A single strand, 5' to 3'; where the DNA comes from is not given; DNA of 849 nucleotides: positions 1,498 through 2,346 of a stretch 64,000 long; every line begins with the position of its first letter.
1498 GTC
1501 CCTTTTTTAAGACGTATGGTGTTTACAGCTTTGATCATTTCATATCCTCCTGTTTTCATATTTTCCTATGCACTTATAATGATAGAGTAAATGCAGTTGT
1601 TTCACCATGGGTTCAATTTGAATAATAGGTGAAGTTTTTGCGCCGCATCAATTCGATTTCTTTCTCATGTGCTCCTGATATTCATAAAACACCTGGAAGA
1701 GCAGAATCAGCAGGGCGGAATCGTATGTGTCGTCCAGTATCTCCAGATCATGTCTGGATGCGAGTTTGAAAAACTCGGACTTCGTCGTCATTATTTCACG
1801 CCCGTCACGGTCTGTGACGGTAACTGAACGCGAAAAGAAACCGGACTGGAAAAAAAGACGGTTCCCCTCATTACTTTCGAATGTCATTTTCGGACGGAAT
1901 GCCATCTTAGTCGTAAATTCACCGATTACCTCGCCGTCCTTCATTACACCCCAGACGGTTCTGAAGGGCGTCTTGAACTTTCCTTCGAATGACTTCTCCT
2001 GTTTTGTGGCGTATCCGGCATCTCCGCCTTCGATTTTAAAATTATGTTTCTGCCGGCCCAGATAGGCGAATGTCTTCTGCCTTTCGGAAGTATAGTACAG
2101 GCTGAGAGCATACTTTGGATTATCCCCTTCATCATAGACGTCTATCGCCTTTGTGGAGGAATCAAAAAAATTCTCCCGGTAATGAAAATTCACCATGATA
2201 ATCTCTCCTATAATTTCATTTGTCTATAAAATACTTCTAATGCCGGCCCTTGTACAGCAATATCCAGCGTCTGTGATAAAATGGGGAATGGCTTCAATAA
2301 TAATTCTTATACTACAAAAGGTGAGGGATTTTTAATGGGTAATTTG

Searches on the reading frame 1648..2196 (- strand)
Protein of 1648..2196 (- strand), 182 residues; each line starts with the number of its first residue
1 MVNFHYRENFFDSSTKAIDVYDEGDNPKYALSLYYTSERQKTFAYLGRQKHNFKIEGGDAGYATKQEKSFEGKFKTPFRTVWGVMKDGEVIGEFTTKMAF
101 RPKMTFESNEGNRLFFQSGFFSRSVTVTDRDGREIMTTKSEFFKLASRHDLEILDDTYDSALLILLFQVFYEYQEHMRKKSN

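Call 5: search_protein_families(library=pfam, proteins=[window:1648-2196:-], max_evalue=1)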
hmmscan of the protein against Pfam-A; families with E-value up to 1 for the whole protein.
window:1648-2196:- (182 aa): 2 families
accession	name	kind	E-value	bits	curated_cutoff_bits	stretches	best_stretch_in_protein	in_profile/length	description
PF23728.1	Tubby_C_like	-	6.1e-10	39.7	24.4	1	4-172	1-171/172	Tubby C-terminal like domain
PF11525.13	CopK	-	0.12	12.4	23.8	1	103-147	24-63/70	Copper resistance protein K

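Call 7: search_protein_families(library=ncbifam, proteins=[window:1648-2196:-], max_evalue=1)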
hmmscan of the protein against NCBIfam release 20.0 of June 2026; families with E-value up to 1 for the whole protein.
window:1648-2196:- (182 aa): 0 families

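Call 30: find_homologous_proteins(query=window:1648-2196:-, max_evalue=0.001)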
Query window:1648-2196:- (182 aa): 24 proteins with E <= 0.001 among 51 candidates.
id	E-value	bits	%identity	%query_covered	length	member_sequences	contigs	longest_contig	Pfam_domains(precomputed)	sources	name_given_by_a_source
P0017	3.5e-114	397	98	100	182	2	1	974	PF23728.2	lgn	-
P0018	3.9e-101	354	87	100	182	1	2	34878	PF23728.2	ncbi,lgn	-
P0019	6.2e-100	350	87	100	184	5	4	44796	PF23728.2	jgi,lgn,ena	-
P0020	2.0e-91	323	80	100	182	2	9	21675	PF23728.2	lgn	-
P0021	1.3e-90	320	80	100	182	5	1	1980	PF23728.2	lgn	-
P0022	1.6e-89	316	78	100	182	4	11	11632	PF23728.2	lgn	-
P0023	2.1e-62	228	56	100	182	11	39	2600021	PF23728.2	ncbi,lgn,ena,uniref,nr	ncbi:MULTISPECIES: tubby C-terminal domain-like protein [Mammaliicoccus]|uniref:Tubby C-terminal dom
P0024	2.0e-61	225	56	100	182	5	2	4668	PF23728.2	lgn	-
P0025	2.2e-59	218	55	100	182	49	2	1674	PF23728.2,PF04525.20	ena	-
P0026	5.9e-58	214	57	100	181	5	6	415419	PF23728.2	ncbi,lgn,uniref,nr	ncbi:tubby C-terminal domain-like protein [Staphylococcus caeli]|uniref:Tubby C-terminal domain-cont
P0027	1.5e-56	209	56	100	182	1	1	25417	PF23728.2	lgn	-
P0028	5.0e-52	194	53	100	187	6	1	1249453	PF23728.2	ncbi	-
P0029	8.3e-52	194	54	100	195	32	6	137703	PF23728.2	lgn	-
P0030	6.3e-51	191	53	100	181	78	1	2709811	PF23728.2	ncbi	ncbi:hypothetical protein AAA451_09625 [Staphylococcus equorum]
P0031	2.0e-50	189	52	100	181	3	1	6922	PF23728.2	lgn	-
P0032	7.4e-50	187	52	100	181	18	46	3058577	PF23728.2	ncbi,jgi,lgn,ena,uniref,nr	ncbi:tubby C-terminal domain-like protein [Staphylococcus shinii]|jgi:hypothetical protein|uniref:Tu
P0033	2.5e-49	186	51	100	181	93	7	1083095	PF23728.2,PF04525.20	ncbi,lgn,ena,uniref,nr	ncbi:tubby C-terminal domain-like protein [Staphylococcus xylosus]|uniref:tubby C-terminal domain-li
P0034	3.3e-49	185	50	100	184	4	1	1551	PF23728.2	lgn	-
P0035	8.8e-49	184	50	100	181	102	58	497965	PF23728.2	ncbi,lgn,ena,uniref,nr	ncbi:hypothetical protein ACUXQE_001271 [Staphylococcus saprophyticus]|uniref:tubby C-terminal domai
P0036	6.6e-48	181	49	100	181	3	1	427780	PF23728.2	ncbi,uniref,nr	ncbi:tubby C-terminal domain-like protein [Staphylococcus saprophyticus]|uniref:tubby C-terminal dom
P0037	7.8e-44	168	49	100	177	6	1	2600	PF23728.2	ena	-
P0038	2.1e-41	160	46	96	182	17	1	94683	PF23728.2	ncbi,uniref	ncbi:hypothetical protein WER83_03555 [Staphylococcus felis]|uniref:tubby C-terminal domain-like pro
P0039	2.2e-36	143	46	100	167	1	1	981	PF23728.2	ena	-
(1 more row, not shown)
